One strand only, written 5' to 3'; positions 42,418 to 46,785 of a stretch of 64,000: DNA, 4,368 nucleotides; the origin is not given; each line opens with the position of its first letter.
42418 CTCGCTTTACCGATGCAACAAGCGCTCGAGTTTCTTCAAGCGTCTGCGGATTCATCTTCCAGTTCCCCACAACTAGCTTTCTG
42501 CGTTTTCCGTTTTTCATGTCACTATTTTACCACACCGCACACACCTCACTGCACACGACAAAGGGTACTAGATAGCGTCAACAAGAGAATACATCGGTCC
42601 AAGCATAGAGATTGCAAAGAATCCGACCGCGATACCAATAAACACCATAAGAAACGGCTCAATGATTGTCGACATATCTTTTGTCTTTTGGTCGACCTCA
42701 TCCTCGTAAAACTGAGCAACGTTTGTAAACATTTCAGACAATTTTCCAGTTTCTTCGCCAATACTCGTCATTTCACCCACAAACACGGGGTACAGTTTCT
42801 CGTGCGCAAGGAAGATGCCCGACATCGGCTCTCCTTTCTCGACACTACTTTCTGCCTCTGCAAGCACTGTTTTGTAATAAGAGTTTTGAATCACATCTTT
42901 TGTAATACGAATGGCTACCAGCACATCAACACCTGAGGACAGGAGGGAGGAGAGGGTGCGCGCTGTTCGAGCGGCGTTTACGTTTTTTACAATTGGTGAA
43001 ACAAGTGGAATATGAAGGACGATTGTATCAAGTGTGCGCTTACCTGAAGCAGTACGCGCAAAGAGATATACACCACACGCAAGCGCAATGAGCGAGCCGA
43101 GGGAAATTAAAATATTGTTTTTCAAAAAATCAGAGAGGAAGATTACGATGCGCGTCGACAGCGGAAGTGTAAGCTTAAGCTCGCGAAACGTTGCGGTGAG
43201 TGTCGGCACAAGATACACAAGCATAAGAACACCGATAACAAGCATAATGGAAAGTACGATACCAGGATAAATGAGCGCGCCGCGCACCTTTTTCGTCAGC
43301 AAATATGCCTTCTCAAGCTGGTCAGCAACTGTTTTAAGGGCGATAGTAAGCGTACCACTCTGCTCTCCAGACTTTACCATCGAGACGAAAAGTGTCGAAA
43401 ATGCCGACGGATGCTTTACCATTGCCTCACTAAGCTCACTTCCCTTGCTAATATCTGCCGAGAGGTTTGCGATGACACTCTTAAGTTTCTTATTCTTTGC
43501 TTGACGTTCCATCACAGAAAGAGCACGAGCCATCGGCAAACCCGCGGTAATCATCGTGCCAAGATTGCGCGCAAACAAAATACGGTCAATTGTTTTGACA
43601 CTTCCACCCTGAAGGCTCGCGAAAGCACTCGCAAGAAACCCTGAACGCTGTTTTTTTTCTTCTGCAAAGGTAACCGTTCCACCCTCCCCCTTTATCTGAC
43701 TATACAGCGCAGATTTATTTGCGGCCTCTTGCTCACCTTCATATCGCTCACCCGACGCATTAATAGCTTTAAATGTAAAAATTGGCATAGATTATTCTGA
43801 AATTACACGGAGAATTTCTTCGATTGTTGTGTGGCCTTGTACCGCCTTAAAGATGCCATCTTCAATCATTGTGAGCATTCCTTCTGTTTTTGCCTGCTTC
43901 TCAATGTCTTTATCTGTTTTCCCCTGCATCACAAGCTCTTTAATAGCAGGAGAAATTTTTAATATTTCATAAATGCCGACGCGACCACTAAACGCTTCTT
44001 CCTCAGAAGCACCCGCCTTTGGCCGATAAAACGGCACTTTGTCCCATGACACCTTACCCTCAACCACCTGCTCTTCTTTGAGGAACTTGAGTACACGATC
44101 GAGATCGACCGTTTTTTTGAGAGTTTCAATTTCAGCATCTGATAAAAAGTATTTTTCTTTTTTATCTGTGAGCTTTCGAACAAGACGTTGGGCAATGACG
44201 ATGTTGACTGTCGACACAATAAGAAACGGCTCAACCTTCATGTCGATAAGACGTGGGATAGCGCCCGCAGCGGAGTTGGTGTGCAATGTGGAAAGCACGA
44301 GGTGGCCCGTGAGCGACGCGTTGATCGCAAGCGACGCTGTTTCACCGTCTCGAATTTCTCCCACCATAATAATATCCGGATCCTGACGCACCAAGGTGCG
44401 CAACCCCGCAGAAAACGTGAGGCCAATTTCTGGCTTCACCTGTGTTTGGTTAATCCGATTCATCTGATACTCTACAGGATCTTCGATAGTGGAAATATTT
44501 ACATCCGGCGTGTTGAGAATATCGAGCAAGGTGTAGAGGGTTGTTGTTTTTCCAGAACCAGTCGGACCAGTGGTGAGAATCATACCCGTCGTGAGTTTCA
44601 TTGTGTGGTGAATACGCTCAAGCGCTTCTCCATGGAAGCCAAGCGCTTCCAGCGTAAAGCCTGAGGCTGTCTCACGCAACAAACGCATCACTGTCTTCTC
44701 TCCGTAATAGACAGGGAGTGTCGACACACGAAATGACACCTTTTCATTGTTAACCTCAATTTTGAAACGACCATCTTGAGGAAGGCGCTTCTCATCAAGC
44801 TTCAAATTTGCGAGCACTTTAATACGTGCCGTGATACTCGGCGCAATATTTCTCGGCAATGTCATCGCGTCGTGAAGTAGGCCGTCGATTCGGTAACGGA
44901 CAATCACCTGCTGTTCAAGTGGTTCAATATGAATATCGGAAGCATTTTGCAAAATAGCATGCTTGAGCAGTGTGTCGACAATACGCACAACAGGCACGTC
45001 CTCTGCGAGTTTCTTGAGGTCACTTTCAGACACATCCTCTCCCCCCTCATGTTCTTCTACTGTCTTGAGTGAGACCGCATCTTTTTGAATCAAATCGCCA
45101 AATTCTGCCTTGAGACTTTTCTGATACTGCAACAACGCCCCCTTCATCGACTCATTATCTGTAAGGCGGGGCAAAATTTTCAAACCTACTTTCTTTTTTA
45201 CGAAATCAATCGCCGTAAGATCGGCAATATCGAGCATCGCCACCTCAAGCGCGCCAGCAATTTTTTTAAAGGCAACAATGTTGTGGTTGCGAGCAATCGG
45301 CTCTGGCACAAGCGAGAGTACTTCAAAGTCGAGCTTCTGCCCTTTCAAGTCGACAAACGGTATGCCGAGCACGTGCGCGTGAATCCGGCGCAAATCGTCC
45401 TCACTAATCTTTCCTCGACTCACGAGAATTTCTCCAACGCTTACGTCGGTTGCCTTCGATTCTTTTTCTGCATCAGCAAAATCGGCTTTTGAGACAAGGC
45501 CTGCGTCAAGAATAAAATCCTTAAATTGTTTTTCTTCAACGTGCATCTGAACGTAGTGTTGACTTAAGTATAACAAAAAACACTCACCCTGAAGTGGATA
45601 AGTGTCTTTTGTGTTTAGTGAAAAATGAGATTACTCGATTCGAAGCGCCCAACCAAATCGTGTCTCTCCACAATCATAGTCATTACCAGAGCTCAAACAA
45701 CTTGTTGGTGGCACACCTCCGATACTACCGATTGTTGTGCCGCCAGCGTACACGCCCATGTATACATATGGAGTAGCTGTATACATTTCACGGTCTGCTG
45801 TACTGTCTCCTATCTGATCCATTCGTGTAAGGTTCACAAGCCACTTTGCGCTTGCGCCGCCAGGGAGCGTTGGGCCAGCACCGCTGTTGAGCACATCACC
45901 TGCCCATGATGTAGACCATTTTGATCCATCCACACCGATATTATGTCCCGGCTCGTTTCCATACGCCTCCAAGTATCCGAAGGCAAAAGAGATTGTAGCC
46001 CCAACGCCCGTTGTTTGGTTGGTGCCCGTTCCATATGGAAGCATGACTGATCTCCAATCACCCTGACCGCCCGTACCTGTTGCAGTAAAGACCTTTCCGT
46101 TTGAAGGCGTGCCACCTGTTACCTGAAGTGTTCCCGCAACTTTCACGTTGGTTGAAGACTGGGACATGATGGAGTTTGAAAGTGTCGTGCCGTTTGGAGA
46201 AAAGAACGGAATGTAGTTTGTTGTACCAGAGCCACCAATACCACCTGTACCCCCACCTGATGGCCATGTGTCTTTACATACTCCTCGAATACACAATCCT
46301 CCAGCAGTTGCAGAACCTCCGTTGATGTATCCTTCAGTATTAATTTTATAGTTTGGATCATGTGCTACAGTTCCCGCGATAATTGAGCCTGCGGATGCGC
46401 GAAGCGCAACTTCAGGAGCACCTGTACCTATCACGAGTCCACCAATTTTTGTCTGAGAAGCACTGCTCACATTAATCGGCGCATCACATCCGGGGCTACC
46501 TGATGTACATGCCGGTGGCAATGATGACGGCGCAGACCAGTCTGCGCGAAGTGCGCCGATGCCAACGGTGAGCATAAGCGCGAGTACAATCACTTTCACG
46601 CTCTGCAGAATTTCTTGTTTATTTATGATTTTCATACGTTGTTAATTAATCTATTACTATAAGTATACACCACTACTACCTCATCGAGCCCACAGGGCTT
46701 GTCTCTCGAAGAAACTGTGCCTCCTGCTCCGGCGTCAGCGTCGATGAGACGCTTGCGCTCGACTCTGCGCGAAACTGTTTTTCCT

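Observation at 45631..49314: Three secreted proteins encoded immediately upstream of pilB-pilC, including a 750-aa protein with duplicated Cys modules, GW-type repeats and a PKD domain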

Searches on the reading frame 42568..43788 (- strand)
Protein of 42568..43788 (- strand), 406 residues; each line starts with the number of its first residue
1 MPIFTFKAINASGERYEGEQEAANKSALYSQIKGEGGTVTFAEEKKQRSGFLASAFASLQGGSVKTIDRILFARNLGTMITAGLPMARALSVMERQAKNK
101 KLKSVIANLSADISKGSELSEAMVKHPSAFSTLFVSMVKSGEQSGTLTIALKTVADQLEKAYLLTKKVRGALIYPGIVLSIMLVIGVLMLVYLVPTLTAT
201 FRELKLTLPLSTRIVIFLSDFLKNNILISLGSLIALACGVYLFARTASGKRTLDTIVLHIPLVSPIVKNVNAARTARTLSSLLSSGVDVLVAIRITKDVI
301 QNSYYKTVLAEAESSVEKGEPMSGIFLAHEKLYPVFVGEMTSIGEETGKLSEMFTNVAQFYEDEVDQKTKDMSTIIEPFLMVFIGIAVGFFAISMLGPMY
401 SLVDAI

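Call 3: search_protein_families(library=pfam, proteins=[window:42568-43788:-], max_evalue=1)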
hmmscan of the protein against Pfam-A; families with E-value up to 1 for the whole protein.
window:42568-43788:- (406 aa): 1 family
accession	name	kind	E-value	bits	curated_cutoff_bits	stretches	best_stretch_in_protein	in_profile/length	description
PF00482.28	T2SSF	-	2.2e-54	183.2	25.2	2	72-195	1-125/125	Type II secretion system (T2SS), protein F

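Call 4: search_protein_families(library=ncbifam, proteins=[window:42568-43788:-], max_evalue=1)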
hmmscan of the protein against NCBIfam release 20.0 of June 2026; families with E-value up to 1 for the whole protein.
window:42568-43788:- (406 aa): 7 families
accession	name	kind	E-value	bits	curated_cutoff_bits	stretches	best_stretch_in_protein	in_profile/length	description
TIGR02120.1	GspF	equivalog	3.4e-93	313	424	1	4-405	1-400/401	type II secretion system inner membrane protein GspF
NF052607.1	T4PiliAsmPilCThrm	equivalog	7e-84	282.3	700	1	1-405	1-403/406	type IV pilus assembly protein PilC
NF052606.1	T4PiliAsmPilCMyx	equivalog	4.2e-78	263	700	1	2-406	20-418/419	type IV pilus assembly protein PilC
NF007861.0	PRK10573.1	equivalog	6.5e-67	226.3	401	1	3-406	6-398/401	protein transport protein HofC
NF047826.1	T3SSXpsF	equivalog_domain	8.7e-66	222.4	650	1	1-406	1-404/405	type II secretion system protein XpsF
NF041012.2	T4P_ComGB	equivalog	3e-41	141.9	240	1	70-403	4-331/332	competence type IV pilus assembly protein ComGB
NF045751.1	MPN385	equivalog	0.011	16.4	120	1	345-396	42-93/105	MPN385 family protein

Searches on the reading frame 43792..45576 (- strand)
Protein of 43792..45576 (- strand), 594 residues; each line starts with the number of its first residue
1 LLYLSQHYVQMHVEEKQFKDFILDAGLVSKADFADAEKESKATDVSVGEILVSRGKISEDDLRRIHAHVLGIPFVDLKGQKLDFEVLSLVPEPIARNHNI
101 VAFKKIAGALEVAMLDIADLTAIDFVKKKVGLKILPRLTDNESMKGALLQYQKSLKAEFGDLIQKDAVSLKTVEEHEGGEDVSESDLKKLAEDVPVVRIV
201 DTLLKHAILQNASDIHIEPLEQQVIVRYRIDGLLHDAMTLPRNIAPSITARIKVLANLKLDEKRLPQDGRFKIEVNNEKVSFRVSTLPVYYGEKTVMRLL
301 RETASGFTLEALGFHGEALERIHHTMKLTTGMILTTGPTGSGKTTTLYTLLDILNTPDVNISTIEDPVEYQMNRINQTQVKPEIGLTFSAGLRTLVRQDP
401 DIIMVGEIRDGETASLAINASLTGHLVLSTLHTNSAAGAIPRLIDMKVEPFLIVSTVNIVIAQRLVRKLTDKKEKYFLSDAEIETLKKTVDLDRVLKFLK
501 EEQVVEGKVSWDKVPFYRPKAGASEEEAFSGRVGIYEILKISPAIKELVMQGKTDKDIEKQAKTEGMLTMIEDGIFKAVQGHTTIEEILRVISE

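Call 3: search_protein_families(library=pfam, proteins=[window:43792-45576:-], max_evalue=1)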
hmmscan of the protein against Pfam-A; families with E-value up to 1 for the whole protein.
window:43792-45576:- (594 aa): 13 families
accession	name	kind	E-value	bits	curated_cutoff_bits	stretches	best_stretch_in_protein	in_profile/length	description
PF00437.27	T2SSE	-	1.1e-124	416.3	24.9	1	191-590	3-370/370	Type II/IV secretion system protein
PF05157.20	MshEN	-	5.2e-12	46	23.1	1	70-155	1-87/90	MshEN domain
PF13401.12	AAA_22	-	0.0027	18.5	27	1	329-368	4-43/130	AAA domain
PF13555.12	AAA_29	-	0.011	15.9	27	1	324-352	15-44/61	P-loop containing region of AAA domain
PF13476.12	AAA_23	-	0.016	16.3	27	1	325-489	14-120/201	AAA domain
PF00485.24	PRK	-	0.018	15.3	22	1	333-377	2-46/196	Phosphoribulokinase / Uridine kinase family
PF00005.33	ABC_tran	-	0.035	15.1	25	1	335-388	16-65/137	ABC transporter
PF12775.13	AAA_7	-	0.062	13.3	25.8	1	332-365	35-68/181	P-loop containing dynein motor region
PF13245.12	AAA_19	-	0.072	13.7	25.1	1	327-356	8-37/134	AAA domain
PF25199.1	nSTAND_NTPase5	-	0.072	13.4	34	1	330-351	41-62/145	Novel STAND NTPase 5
PF13191.12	AAA_16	-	0.1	13.5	32.6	1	321-358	18-52/167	AAA ATPase domain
PF20720.3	nSTAND3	-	0.11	12.7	27.2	1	329-364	16-51/155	Novel STAND NTPase 3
PF13604.12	AAA_30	-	0.12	12.6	27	1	323-355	11-43/191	AAA domain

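Call 4: search_protein_families(library=ncbifam, proteins=[window:43792-45576:-], max_evalue=1)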
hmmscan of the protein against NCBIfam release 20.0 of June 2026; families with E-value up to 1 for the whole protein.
window:43792-45576:- (594 aa): 29 families (the best 25 are shown)
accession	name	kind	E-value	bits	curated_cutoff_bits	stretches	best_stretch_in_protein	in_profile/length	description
TIGR02538.1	type_IV_pilB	equivalog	2.2e-157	525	675.65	1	22-593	6-563/564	type IV-A pilus assembly ATPase PilB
TIGR02533.1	type_II_gspE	equivalog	2.5e-155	517.8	630.25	1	93-591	7-485/486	type II secretion system ATPase GspE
NF007755.0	PRK10436.1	equivalog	7.2e-127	423.8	617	1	174-592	64-459/465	type II secretion system protein GspE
NF053534.1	T4PilAsmATPsTfpB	equivalog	2.9e-121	405.7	850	1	187-592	192-582/584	type IV pilus assembly ATPase TfpB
NF041000.1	ATPase_ComGA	equivalog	2.5e-76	256.2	300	1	202-467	2-266/267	competence type IV pilus ATPase ComGA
TIGR01420.1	pilT_fam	subfamily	2.2e-52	178.4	319.1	2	201-473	3-275/343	PilT/PilU family type 4a pilus ATPase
TIGR02525.1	plasmid_TraJ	equivalog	4.8e-26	91.6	368.3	1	323-468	142-300/372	plasmid transfer ATPase TraJ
TIGR02524.1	dot_icm_DotB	equivalog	2e-21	76.6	463.3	1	327-484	131-306/358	Dot/Icm type IV secretion system ATPase DotB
NF058587.1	archaellum_moto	equivalog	4e-17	62.2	550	1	333-490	278-440/527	archaellum flagellar ATPase motor FlaI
TIGR02782.1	TrbB_P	equivalog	3.1e-15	56.2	304.55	1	332-462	138-277/303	P-type conjugative transfer ATPase TrbB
NF010469.0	PRK13894.1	subfamily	1.4e-12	47.7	508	1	332-444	151-265/320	conjugal transfer ATPase TrbB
TIGR03819.1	heli_sec_ATPase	hypoth_equivalog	1.1e-11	44.5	373.15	1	246-443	97-297/340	TadA family conjugal transfer-associated ATPase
TIGR02788.1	VirB11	equivalog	1.5e-11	43.9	249.95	1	332-448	146-267/308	P-type DNA transfer ATPase VirB11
NF010407.0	PRK13833.1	subfamily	2.4e-11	43.7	499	1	333-449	147-265/323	conjugal transfer protein TrbB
NF053672.1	bindosome_BasE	exception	6.1e-09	35.1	1000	1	334-446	274-391/512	bindosome assembly system ATPase subunit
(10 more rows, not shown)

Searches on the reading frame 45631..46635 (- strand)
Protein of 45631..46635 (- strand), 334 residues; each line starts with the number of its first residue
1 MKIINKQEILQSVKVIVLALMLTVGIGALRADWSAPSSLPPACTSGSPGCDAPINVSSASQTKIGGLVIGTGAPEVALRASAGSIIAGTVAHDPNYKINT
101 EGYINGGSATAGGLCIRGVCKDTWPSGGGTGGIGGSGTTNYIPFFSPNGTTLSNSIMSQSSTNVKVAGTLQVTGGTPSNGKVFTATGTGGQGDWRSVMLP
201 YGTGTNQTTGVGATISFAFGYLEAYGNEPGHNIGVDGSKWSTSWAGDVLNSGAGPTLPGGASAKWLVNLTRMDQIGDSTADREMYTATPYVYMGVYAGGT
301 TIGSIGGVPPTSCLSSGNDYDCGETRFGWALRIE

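Call 3: search_protein_families(library=pfam, proteins=[window:45631-46635:-], max_evalue=1)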
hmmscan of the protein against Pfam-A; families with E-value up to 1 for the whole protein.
window:45631-46635:- (334 aa): 0 families

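Call 4: search_protein_families(library=ncbifam, proteins=[window:45631-46635:-], max_evalue=1)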
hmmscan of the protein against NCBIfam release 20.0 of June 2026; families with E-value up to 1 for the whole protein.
window:45631-46635:- (334 aa): 0 families

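Call 8: find_homologous_proteins(query=window:45631-46635:-)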
Query window:45631-46635:- (334 aa): 6 proteins with E <= 0.001 among 8000 candidates.
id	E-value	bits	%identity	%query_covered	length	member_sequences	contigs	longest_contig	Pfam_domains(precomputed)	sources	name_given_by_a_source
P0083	1.5e-215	733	100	100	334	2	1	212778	-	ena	-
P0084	4.9e-82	294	45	100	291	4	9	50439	-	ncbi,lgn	-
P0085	1.5e-67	246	57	60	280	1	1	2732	-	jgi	jgi:hypothetical protein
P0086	4.3e-11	61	49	19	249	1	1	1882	-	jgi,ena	jgi:hypothetical protein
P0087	2.4e-5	42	46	19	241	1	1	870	-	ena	-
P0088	2.5e-5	42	42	20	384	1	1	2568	-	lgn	-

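Call 58: search_protein_representatives(protein=window:45631-46635:-)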
Query: 334 residues. Proteins with E-value up to 0.001 (for the whole library): 736; up to 1e-10: 76; up to 1e-30: 4. The best 150 are listed.
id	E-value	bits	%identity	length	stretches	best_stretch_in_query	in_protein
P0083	4.8e-216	733.0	100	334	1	1-334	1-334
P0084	1.5e-82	294.0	60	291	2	156-334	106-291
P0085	4.8e-68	246.4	58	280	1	1-201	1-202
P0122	3.9e-31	125.0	42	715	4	82-183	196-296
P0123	8.3e-28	114.1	45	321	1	9-202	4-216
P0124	3.4e-27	112.1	38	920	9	137-197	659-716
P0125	1.2e-22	97.2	38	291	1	9-205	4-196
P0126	2.5e-22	96.1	41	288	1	1-202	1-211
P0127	6.1e-21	91.5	38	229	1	4-193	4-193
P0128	4.0e-20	88.8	37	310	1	3-232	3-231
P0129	7.5e-19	84.6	40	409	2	8-167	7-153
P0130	9.1e-18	81.1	43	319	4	1-88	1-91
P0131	1.1e-16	77.6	50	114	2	1-80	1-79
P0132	1.5e-16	77.0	47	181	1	13-134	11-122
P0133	3.9e-16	75.7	42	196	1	6-169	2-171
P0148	8.0e-14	68.1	37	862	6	98-179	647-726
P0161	8.3e-13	64.8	40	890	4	57-193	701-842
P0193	9.4e-11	58.0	40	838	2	9-72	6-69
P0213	4.9e-10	55.6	43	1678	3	111-170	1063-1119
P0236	2.0e-09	53.6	36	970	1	16-104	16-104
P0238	2.4e-09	53.4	37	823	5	18-183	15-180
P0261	6.5e-09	51.9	45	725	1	80-199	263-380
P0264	8.7e-09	51.5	46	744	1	15-91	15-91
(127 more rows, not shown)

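Call 60: search_protein_families(library=pfam, alignment_id=A4, max_evalue=0.001)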
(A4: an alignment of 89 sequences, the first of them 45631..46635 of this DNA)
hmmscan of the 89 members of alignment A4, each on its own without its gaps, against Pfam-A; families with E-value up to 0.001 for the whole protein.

A. member 1, window:45631-46635:- (334 aa): 0 families

B. families by the number of members that match (of 89 scanned): 10 families
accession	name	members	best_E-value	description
PF13884.11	Peptidase_S74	6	6.7e-18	Chaperone of endosialidase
PF21722.4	Gly_rich_2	2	8.8e-14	Glycine-rich domain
PF04917.17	Shufflon_N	1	1.1e-10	Bacterial shufflon protein, N-terminal constant region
PF07603.17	Lcl_C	1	2.4e-06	Lcl C-terminal domain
PF00386.27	C1q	1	9.2e-06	C1q domain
PF07484.17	Collar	1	2.3e-05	Phage Tail Collar Domain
PF11962.13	Peptidase_G2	1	0.00012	Peptidase_G2, IMC autoproteolytic cleavage domain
PF03903.18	Phage_T4_gp36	1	0.00016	Phage T4 tail fibre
PF22512.1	Csa_translocation_dom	1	0.0002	Colicin S4 translocation domain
PF03906.20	Phage_T7_tail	1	0.00089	Phage T7 tail fibre protein, N-terminal domain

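Call 61: search_protein_families(library=pfam, proteins=[P0122, P0124, P0148, P0161, P0193, P0213, P0236, P0238, P0261, P0264], max_evalue=0.001)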
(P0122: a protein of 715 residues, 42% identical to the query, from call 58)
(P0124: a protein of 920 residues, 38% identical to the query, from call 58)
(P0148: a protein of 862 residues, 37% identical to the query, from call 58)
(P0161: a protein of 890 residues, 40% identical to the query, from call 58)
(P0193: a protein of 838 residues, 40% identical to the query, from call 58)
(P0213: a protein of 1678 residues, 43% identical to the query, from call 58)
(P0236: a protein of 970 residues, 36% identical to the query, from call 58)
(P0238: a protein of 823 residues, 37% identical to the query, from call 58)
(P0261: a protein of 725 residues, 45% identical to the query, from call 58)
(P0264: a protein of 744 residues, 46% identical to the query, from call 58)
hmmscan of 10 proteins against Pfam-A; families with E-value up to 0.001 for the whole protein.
P0122 (715 aa): 0 families

P0124 (920 aa): 0 families

P0148 (862 aa): 0 families

P0161 (890 aa): 0 families

P0193 (838 aa): 0 families

P0213 (1678 aa): 1 family
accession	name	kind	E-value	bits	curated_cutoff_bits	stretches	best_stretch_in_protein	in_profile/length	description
PF00386.27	C1q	-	9.2e-06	26.3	23.7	1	1552-1675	3-125/127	C1q domain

P0236 (970 aa): 1 family
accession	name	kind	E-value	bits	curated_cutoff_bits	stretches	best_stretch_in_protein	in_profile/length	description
PF13884.11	Peptidase_S74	-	6.7e-18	65.2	22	1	852-906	1-57/58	Chaperone of endosialidase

P0238 (823 aa): 1 family
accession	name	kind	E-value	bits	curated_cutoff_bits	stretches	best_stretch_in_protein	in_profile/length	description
PF11962.13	Peptidase_G2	-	0.00012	22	25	0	631-692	44-101/228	Peptidase_G2, IMC autoproteolytic cleavage domain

P0261 (725 aa): 0 families

P0264 (744 aa): 1 family
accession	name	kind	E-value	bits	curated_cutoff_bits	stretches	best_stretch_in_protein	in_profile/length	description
PF13884.11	Peptidase_S74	-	6e-13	49.3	22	1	632-681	1-54/58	Chaperone of endosialidase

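Call 82: search_protein_families(library=phrogs, proteins=[window:45631-46635:-], max_evalue=0.01)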
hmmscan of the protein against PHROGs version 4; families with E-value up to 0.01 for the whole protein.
window:45631-46635:- (334 aa): 0 families
